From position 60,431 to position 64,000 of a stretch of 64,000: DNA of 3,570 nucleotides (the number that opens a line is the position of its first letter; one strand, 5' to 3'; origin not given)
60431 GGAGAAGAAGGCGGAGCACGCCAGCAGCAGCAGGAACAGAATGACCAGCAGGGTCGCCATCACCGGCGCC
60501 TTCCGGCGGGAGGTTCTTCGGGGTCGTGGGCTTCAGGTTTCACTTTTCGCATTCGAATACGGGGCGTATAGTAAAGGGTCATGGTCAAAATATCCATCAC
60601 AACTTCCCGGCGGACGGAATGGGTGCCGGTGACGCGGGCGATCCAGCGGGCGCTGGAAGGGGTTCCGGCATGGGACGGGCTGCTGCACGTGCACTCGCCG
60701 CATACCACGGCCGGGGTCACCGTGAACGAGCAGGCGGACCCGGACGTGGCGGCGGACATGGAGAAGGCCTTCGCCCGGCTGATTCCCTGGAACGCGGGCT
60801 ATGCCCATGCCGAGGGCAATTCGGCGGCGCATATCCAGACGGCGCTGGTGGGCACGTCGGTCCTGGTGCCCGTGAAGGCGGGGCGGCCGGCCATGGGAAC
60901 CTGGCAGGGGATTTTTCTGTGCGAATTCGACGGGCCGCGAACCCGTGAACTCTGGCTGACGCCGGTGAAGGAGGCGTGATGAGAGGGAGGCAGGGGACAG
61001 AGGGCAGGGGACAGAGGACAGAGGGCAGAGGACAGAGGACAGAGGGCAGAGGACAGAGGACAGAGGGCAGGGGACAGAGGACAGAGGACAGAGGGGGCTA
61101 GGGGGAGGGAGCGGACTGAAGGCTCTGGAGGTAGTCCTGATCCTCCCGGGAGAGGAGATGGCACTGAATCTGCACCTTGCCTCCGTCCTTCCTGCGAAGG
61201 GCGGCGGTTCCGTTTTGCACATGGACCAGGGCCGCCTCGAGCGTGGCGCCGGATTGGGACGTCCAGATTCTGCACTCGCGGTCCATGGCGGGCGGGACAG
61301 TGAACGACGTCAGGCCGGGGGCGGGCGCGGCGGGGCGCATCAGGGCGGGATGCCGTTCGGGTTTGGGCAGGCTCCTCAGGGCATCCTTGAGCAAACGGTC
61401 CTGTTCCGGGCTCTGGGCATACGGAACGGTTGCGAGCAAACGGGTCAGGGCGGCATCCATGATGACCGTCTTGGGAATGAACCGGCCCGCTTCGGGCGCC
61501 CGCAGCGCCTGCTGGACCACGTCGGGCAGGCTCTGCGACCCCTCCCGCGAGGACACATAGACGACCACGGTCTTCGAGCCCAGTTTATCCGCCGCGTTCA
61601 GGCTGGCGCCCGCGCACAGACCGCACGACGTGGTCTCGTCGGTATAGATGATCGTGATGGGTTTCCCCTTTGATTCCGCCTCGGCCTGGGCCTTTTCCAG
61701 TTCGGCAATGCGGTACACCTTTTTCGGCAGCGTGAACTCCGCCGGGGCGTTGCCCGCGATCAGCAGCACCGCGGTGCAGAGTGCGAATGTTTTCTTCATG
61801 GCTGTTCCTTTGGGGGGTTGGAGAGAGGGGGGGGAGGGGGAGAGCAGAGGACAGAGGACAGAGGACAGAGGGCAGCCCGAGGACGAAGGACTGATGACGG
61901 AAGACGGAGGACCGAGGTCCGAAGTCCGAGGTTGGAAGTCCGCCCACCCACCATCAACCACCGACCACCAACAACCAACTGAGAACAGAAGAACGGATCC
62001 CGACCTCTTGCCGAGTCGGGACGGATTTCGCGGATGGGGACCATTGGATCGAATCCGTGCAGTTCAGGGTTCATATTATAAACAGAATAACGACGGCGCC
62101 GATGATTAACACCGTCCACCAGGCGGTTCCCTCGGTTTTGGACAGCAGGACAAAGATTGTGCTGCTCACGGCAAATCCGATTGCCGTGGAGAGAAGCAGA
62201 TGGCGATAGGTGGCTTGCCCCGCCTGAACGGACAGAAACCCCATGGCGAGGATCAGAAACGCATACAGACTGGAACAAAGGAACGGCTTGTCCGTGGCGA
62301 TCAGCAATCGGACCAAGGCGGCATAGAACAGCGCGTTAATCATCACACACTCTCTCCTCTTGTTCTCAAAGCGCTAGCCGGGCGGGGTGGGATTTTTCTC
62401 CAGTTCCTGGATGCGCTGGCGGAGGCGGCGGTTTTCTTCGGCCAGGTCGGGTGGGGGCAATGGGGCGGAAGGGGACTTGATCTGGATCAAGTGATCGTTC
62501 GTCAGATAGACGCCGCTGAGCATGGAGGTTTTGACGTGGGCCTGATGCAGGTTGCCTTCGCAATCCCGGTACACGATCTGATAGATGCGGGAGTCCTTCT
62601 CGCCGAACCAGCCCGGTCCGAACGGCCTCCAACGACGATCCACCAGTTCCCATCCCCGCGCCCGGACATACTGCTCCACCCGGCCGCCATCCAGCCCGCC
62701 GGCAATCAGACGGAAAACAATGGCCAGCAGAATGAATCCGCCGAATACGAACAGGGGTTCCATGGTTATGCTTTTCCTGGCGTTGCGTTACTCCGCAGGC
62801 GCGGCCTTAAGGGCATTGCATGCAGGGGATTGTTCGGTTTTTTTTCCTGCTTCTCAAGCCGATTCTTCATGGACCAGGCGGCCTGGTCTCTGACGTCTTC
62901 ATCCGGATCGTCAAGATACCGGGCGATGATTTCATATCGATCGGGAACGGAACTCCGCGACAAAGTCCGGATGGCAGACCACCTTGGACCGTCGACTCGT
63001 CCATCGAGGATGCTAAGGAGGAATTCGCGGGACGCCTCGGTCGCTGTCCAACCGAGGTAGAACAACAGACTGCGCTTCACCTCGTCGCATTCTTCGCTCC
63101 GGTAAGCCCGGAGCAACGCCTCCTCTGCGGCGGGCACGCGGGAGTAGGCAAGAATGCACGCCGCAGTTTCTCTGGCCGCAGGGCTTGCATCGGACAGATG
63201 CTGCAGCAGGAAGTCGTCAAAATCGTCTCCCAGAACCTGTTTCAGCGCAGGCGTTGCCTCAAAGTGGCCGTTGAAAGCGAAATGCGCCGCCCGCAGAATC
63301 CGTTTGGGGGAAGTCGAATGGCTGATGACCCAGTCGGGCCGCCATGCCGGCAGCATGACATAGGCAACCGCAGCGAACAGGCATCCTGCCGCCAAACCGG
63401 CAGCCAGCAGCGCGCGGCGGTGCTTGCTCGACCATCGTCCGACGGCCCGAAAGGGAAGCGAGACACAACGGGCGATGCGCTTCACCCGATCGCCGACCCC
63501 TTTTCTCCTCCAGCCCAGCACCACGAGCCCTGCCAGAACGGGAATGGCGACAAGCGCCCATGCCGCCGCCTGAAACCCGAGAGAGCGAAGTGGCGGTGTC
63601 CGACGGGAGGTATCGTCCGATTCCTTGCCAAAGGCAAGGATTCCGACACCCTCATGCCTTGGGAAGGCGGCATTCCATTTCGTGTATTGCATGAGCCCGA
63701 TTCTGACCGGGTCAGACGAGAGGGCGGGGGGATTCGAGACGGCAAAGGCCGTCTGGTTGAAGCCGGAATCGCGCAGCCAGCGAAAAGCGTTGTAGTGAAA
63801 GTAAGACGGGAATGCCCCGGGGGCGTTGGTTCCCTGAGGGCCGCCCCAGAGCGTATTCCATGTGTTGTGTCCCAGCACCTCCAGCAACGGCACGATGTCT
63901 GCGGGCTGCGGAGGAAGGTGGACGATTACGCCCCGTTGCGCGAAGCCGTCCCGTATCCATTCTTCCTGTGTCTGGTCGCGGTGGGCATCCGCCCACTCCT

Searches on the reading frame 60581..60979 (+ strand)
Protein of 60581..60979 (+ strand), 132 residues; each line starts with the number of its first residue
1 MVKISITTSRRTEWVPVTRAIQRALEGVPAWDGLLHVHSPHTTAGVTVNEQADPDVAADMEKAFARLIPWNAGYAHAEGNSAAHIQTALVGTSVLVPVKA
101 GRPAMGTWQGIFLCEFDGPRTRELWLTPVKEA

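Call 41: search_protein_families(library=pfam, proteins=[window:60581-60979:+], max_evalue=0.001)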
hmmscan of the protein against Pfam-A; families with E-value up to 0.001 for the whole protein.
window:60581-60979:+ (132 aa): 1 family
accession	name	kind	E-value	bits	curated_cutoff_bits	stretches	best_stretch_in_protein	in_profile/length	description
PF01894.22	UPF0047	-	7e-39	133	27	1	17-127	2-116/117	Uncharacterised protein family UPF0047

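Call 56: find_encoding_contigs(protein=window:60581-60979:+, flank=10000, max_places=4)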
Protein window:60581-60979:+ (132 aa): 19 contigs read that carry it; 4 places shown.
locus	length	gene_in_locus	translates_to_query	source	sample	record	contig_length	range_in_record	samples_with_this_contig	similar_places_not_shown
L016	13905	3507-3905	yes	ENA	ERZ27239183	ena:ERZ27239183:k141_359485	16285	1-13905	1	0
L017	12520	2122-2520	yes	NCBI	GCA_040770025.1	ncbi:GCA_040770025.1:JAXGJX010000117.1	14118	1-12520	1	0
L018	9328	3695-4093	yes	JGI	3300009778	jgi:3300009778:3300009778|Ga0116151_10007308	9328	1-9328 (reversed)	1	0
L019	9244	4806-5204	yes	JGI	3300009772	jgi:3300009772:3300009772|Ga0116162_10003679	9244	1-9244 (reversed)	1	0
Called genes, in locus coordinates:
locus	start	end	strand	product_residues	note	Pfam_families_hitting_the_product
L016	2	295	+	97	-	?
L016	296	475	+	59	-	-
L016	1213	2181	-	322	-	PF01595:CNNM, PF00571:CBS (weak)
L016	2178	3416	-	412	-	PF01595:CNNM, PF00571:CBS, PF03471:CorC_HlyC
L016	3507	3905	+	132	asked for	PF01894:YjbQ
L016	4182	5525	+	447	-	PF13428:TPR_14 (faint), PF07719:TPR_2 (faint), PF13371:TPR_9 (faint), PF13424:TPR_12 (faint), PF13174:TPR_6 (faint), PF13432:TPR_16 (weak), PF14559:TPR_19 (weak), PF13432:TPR_16 (weak), +6 more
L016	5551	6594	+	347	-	PF00368:HMG-CoA_red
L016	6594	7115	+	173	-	PF00293:NUDIX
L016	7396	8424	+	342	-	PF03060:NMO, PF00478:IMPDH (weak), PF03060:NMO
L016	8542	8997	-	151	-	PF00583:Acetyltransf_1, PF13673:Acetyltransf_10, PF13508:Acetyltransf_7, PF08445:FR47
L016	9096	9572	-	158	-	-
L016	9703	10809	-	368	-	PF00111:Fer2, PF00970:FAD_binding_6, PF00175:NAD_binding_1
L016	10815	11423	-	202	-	PF02508:Rnf-Nqr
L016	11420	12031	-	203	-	PF02508:Rnf-Nqr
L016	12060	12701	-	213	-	PF04205:FMN_bind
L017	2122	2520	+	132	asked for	PF01894:YjbQ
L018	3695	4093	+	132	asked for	PF01894:YjbQ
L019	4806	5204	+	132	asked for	PF01894:YjbQ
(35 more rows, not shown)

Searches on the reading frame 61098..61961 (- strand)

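Call 40: search_protein_families(library=pfam, proteins=[window:61098-61961:-], max_evalue=0.001)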
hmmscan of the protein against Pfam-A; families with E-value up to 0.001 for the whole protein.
window:61098-61961:- (287 aa): 1 family
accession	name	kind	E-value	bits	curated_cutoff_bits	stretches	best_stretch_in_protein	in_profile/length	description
PF03983.18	SHD1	-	1.3e-06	28.5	23.7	1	228-282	8-63/67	SLA1 homology domain 1, SHD1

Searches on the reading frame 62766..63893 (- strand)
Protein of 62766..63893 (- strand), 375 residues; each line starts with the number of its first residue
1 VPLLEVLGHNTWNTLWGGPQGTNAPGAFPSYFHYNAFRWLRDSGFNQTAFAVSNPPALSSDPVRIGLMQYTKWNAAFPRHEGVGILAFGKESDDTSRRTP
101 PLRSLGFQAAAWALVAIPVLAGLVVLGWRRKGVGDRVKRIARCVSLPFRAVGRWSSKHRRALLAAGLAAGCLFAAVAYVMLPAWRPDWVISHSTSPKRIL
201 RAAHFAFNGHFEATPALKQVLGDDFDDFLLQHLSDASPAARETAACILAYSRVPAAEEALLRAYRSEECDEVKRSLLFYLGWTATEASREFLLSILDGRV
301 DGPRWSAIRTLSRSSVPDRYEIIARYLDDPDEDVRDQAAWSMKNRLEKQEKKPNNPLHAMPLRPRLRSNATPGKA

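Call 40: search_protein_families(library=pfam, proteins=[window:62766-63893:-], max_evalue=0.001)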
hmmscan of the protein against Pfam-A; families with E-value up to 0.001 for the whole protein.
window:62766-63893:- (375 aa): 2 families
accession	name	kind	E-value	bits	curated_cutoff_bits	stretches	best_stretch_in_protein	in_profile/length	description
PF13646.12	HEAT_2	-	1.4e-12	48.2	27.7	1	227-311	2-87/88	HEAT repeats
PF02985.28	HEAT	-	0.00016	22.1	23.5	0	322-342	4-24/31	HEAT repeat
